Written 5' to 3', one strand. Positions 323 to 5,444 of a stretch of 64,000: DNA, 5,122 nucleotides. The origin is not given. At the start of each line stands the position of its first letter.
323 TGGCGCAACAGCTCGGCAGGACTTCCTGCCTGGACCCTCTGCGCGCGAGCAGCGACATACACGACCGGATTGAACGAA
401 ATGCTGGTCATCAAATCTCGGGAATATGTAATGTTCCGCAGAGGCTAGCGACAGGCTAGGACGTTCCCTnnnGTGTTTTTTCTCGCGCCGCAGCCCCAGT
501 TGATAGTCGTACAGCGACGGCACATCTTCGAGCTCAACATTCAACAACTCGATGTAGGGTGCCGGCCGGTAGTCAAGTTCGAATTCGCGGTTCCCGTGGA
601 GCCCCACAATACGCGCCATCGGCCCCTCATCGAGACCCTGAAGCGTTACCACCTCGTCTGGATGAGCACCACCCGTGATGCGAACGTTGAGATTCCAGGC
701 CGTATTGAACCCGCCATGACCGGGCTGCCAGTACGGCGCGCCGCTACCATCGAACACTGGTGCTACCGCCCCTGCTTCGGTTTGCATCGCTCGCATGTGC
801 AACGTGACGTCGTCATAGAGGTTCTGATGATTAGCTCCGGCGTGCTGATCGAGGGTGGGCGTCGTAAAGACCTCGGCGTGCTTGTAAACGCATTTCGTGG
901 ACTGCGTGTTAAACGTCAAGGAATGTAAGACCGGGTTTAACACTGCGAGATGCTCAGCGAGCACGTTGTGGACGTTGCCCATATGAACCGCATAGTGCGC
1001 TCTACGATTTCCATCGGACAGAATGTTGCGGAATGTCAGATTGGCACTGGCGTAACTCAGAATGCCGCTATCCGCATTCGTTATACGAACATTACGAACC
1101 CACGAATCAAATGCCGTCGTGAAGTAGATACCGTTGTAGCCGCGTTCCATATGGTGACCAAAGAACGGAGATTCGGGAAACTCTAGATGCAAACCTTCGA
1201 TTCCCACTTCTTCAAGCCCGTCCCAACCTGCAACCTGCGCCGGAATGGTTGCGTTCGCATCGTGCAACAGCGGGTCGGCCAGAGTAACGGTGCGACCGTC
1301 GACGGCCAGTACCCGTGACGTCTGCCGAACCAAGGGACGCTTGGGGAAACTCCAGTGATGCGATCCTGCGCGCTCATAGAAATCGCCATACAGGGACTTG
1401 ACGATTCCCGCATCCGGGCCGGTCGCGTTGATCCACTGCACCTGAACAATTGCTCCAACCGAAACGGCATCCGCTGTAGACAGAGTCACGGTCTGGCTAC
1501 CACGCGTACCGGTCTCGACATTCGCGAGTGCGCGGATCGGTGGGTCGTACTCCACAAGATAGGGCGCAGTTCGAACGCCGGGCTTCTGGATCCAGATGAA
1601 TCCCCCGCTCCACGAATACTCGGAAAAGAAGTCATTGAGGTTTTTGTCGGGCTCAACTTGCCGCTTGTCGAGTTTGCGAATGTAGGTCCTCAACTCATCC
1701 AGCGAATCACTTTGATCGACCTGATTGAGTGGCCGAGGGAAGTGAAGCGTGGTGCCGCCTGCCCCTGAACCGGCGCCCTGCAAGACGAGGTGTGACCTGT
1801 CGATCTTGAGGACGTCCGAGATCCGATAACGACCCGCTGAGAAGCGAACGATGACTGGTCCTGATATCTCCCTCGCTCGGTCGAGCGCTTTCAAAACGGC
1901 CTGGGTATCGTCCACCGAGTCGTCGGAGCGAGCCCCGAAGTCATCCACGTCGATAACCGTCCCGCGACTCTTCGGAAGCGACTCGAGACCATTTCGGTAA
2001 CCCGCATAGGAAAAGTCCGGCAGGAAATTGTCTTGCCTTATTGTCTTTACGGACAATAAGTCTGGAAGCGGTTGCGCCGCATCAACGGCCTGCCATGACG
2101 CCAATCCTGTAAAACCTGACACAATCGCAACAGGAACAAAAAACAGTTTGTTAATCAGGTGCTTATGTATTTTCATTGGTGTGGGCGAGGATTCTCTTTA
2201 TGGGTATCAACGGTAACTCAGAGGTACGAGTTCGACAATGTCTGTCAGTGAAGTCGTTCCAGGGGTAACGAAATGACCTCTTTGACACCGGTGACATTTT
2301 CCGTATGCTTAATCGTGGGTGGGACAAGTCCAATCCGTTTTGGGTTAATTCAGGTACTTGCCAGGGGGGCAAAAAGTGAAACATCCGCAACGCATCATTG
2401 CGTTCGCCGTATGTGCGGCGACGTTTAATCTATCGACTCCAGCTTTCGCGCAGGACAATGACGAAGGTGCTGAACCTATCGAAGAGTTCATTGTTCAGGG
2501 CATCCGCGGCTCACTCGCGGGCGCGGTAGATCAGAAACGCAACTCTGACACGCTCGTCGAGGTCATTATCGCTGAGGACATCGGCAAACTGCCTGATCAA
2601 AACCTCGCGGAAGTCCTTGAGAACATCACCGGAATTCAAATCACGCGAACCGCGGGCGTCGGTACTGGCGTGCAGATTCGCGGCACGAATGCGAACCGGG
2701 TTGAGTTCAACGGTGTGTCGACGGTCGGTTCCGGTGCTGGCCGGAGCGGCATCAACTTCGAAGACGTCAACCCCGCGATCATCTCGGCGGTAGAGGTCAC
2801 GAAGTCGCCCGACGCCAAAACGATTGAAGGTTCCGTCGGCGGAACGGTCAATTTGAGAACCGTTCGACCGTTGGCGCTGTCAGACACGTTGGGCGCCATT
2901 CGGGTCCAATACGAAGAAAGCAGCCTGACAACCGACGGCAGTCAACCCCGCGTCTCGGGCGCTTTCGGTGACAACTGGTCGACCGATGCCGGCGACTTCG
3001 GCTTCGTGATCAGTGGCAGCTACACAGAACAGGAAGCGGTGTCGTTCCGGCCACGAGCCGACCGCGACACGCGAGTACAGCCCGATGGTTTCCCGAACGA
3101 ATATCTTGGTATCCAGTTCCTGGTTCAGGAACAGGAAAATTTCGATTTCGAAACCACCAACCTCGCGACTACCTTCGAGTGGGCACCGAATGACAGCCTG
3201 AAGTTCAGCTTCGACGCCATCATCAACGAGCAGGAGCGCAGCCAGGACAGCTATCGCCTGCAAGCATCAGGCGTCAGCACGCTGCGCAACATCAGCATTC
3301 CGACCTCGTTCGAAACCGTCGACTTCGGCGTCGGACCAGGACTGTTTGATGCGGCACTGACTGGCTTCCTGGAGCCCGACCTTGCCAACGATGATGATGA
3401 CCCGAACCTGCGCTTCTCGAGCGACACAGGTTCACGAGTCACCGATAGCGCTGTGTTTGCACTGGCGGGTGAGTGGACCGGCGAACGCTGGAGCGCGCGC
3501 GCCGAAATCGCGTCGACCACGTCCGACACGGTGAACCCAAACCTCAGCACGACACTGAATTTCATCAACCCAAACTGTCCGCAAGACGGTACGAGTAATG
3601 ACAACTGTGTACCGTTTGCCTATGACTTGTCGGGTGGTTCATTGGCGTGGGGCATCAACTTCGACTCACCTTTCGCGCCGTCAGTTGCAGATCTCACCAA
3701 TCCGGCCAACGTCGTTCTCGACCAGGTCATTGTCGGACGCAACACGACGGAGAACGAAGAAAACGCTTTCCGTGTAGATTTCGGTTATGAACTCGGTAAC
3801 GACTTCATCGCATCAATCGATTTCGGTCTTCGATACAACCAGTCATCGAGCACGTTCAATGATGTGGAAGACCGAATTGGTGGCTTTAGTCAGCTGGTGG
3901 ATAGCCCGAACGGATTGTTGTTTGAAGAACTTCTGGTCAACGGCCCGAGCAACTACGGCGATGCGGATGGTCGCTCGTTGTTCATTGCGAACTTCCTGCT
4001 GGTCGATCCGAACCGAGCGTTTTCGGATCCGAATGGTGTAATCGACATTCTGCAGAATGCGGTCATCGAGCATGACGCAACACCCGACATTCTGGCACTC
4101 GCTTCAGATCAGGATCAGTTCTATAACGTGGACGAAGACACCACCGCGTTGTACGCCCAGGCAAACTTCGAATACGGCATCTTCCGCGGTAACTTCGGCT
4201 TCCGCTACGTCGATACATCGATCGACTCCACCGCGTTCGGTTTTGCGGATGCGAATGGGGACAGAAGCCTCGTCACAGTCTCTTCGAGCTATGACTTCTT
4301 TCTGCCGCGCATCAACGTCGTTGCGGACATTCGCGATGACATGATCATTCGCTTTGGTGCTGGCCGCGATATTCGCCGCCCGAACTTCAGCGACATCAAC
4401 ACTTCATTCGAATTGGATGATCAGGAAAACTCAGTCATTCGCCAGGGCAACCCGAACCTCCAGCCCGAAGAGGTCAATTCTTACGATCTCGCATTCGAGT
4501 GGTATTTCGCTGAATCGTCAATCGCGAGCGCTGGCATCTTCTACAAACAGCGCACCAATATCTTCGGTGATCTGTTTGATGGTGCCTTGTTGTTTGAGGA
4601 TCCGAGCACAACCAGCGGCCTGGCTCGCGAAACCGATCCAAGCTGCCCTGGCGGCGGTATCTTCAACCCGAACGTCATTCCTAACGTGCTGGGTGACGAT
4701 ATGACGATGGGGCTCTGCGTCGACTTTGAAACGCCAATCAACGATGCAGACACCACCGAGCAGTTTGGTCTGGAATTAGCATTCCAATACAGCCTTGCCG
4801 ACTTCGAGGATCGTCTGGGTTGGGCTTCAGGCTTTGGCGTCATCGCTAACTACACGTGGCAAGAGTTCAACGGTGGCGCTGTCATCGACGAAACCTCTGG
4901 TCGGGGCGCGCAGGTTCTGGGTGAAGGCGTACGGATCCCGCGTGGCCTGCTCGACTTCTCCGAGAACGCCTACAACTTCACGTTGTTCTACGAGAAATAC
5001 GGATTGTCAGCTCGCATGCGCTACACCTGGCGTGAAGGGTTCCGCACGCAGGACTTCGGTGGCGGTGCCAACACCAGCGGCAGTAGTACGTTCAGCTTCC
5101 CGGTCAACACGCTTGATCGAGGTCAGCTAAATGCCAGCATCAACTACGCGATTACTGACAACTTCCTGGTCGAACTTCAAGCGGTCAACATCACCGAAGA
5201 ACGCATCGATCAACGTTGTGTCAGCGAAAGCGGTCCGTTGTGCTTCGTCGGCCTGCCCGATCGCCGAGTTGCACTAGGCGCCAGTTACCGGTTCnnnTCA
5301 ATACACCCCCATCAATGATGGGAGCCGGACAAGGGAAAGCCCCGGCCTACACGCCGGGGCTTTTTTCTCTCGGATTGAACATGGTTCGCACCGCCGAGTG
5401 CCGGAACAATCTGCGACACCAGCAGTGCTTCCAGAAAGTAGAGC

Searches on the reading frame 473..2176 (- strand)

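Call 12: search_protein_families(library=pfam, proteins=[window:473-2176:-], max_evalue=0.00001)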
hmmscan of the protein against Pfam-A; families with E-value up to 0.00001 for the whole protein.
window:473-2176:- (568 aa): 1 family
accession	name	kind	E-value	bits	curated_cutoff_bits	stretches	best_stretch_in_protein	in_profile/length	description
PF12708.12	Pect-lyase_RHGA_epim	-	2.1e-09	37.9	27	1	75-138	2-64/213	Rhamnogalacturonase A/epimerase, pectate lyase-like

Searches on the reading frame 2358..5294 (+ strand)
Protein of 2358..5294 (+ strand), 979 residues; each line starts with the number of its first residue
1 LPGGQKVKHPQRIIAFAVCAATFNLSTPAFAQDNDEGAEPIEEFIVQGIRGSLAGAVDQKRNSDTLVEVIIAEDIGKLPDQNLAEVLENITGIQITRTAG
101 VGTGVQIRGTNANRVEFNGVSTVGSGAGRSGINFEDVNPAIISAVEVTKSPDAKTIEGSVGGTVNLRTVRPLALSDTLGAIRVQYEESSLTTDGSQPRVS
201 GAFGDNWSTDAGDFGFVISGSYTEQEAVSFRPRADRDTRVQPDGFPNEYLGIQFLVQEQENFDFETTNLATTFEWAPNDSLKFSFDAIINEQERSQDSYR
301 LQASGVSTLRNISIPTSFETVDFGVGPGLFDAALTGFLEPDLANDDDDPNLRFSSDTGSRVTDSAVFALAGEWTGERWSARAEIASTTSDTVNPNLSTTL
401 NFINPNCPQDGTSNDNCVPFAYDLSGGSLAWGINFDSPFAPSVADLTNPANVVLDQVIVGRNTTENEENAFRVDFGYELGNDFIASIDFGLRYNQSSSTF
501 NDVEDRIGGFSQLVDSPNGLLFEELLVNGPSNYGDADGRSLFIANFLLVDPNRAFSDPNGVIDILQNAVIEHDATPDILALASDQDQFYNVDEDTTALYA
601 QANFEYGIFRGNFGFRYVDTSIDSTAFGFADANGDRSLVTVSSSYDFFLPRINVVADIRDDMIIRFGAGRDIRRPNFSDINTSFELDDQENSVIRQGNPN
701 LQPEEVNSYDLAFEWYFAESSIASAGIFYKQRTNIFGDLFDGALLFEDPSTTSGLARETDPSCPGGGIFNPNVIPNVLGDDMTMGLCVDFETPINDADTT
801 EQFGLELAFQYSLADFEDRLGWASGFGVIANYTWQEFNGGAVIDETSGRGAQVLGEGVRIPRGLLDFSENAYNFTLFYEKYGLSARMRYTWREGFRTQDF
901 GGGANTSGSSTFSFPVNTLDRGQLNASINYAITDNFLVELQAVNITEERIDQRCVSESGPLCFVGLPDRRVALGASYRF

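Call 12: search_protein_families(library=pfam, proteins=[window:2358-5294:+], max_evalue=0.00001)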
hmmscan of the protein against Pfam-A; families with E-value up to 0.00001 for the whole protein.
window:2358-5294:+ (979 aa): 3 families
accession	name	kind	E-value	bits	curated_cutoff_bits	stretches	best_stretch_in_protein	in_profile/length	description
PF00593.30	TonB_dep_Rec_b-barrel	-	1.1e-29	105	27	1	426-944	19-435/436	TonB dependent receptor-like, beta-barrel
PF14905.12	OMP_b-brl_3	-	2.5e-17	63.5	27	1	577-735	96-243/408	Outer membrane protein beta-barrel family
PF07715.20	Plug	-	1e-12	48.9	23.9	1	60-162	2-106/107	TonB-dependent Receptor Plug Domain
